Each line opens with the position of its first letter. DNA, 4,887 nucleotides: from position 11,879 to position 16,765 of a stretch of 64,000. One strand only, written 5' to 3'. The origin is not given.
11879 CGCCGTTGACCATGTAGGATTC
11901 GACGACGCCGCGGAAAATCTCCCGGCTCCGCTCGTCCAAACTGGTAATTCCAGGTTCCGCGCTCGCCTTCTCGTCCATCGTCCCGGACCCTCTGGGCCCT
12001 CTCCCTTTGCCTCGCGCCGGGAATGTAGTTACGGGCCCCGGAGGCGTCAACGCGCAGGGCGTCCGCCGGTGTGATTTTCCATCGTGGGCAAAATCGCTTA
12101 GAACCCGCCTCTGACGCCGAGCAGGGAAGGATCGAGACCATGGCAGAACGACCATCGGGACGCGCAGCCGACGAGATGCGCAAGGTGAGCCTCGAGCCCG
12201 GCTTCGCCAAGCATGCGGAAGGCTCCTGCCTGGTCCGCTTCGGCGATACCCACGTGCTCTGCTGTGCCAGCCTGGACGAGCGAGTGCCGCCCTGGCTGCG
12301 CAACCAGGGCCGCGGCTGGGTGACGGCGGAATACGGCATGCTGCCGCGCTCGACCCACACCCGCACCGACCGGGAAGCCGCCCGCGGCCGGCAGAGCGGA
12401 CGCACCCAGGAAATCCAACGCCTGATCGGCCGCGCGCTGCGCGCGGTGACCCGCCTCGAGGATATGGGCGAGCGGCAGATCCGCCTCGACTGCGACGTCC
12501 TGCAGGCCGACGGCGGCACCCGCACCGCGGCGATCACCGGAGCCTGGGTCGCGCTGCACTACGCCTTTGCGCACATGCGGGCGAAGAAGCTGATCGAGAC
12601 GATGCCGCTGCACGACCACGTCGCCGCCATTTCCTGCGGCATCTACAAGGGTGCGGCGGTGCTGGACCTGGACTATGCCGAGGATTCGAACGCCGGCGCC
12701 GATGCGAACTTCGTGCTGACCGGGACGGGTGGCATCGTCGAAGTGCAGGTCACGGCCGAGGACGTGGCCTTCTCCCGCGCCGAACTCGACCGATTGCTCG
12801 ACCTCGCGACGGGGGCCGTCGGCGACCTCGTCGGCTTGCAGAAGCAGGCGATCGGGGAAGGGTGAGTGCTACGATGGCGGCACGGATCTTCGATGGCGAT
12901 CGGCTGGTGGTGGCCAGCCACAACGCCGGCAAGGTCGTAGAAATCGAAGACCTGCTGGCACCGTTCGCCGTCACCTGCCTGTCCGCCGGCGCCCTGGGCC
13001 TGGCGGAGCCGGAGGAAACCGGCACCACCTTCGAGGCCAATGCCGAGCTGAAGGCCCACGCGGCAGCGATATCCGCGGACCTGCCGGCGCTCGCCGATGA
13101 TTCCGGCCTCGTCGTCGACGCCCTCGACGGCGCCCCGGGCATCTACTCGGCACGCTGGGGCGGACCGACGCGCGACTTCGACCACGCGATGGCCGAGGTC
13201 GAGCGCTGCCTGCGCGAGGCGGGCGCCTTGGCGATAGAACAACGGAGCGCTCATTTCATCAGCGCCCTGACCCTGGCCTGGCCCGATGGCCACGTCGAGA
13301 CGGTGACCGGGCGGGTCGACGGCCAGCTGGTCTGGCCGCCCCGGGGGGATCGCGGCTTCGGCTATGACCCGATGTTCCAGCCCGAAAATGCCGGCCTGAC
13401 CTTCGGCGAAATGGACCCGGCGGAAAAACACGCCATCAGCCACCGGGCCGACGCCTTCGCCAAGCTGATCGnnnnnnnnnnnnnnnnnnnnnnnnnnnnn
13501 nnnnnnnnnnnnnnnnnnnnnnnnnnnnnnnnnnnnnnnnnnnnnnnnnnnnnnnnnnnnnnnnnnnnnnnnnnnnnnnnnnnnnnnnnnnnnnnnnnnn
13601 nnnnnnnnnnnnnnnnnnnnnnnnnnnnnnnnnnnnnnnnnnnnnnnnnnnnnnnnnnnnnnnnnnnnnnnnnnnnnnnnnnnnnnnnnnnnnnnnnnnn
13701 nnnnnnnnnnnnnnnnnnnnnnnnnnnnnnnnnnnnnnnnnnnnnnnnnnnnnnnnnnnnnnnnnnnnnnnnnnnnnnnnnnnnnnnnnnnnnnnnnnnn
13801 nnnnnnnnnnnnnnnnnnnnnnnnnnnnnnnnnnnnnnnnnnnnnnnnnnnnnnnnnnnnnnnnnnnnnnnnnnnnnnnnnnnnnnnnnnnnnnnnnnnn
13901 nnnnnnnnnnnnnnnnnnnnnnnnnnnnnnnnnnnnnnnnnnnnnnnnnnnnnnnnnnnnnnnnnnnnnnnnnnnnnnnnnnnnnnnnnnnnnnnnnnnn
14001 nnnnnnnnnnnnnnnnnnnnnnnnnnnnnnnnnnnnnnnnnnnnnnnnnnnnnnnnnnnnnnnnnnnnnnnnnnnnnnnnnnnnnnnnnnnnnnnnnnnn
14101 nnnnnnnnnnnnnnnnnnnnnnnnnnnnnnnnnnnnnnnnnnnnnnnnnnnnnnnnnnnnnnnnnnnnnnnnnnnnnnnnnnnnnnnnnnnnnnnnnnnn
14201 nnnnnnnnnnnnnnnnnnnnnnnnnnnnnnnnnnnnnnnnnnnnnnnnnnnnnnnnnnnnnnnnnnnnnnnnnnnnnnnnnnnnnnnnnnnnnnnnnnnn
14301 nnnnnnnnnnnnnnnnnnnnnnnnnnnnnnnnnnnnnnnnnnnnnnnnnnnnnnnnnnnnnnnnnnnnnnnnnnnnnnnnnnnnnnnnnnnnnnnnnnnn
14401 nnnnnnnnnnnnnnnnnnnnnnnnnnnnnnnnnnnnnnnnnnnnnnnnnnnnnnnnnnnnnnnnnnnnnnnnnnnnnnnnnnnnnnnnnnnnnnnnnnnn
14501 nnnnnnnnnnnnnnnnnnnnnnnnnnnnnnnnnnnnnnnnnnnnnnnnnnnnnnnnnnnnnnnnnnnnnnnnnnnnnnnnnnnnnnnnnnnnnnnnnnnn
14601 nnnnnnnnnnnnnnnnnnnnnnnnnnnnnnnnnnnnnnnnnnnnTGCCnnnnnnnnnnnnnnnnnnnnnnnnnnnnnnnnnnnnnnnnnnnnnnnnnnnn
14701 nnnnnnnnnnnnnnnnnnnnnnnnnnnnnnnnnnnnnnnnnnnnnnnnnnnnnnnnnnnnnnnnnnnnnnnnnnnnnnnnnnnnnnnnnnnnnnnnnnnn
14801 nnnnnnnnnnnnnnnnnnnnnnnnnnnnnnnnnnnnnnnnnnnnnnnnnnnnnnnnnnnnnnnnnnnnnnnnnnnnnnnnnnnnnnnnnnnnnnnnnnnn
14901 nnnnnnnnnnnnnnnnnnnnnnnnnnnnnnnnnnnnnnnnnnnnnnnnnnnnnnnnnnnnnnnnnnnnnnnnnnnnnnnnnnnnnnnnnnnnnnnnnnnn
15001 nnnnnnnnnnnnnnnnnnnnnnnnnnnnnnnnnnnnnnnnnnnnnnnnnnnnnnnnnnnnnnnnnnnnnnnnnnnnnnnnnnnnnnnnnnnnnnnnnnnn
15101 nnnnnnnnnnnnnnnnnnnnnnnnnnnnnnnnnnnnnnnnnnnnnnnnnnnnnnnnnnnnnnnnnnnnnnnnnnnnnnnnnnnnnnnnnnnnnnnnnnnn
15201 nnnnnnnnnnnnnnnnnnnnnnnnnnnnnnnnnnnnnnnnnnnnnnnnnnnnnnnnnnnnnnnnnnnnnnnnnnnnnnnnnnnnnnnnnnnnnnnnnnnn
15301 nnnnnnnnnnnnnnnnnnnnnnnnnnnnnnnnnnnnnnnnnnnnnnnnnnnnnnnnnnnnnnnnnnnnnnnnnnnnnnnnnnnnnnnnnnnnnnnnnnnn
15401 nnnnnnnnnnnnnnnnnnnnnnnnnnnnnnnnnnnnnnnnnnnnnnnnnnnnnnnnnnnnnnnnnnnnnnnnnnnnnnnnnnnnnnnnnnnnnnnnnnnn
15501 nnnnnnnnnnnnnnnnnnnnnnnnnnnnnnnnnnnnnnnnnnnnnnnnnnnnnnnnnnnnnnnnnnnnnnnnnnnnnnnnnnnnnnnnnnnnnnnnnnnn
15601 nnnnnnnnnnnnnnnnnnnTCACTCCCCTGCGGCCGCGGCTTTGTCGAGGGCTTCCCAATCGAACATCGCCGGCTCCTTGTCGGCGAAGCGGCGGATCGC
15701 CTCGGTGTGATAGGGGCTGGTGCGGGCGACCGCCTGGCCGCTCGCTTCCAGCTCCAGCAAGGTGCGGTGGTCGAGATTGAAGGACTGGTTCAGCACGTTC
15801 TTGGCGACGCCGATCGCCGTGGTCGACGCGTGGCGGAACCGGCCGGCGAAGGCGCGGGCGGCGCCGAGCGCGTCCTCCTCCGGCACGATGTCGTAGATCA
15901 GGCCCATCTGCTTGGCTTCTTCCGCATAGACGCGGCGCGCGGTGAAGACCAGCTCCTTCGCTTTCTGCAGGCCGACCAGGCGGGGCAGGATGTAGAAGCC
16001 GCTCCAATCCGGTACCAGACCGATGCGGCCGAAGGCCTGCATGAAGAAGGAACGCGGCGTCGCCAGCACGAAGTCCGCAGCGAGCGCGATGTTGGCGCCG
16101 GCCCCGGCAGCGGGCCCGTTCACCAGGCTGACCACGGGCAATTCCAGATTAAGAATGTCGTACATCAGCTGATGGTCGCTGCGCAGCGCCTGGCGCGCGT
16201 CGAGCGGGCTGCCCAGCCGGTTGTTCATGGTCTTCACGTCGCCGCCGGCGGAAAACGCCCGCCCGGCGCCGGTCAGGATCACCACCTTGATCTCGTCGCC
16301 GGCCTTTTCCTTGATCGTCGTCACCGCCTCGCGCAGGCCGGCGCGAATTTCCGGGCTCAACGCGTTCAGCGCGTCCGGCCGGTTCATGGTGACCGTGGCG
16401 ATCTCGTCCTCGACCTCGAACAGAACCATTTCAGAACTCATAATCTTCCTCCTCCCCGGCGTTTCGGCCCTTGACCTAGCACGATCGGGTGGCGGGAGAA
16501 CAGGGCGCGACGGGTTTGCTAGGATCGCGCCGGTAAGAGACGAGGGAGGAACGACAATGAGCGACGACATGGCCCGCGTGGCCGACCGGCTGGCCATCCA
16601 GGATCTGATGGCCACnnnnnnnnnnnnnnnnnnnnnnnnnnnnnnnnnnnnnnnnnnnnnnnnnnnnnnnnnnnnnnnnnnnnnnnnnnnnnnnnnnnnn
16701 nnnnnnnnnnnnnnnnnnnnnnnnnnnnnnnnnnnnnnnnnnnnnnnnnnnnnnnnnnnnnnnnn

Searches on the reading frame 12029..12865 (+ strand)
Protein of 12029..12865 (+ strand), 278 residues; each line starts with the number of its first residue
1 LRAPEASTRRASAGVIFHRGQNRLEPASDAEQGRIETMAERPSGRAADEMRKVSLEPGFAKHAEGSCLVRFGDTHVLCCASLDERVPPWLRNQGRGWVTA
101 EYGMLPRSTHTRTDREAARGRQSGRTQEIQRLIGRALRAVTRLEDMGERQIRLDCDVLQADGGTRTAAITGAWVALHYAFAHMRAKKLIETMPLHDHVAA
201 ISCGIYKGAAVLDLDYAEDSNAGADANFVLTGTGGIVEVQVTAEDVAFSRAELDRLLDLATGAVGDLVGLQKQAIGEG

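Call 11: search_protein_families(library=pfam, proteins=[window:12029-12865:+], max_evalue=0.001)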
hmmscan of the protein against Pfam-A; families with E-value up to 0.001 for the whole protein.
window:12029-12865:+ (278 aa): 2 families
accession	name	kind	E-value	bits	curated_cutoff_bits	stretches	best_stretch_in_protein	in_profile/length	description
PF01138.27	RNase_PH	-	7e-30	104.5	25.5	1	49-177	1-125/130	3' exoribonuclease family, domain 1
PF03725.20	RNase_PH_C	-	4.5e-12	46.2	20.8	1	198-261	3-65/67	3' exoribonuclease family, domain 2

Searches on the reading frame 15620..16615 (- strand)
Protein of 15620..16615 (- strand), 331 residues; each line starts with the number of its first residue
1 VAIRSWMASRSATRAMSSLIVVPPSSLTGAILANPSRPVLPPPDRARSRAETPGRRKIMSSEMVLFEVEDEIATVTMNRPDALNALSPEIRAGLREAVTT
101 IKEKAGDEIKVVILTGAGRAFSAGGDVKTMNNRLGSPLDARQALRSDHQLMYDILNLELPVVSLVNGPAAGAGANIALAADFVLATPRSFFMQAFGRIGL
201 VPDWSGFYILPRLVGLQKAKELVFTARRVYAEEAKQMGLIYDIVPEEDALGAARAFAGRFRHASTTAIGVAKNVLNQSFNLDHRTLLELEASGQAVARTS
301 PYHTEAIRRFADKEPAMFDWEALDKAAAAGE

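Call 11: search_protein_families(library=pfam, proteins=[window:15620-16615:-], max_evalue=0.001)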
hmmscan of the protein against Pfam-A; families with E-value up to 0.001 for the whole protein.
window:15620-16615:- (331 aa): 2 families
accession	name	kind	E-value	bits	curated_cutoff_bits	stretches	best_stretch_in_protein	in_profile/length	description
PF00378.25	ECH_1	-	4.9e-50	170.6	27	1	69-318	3-248/251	Enoyl-CoA hydratase/isomerase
PF16113.10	ECH_2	-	2.3e-31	110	27.2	1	73-258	2-186/335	Enoyl-CoA hydratase/isomerase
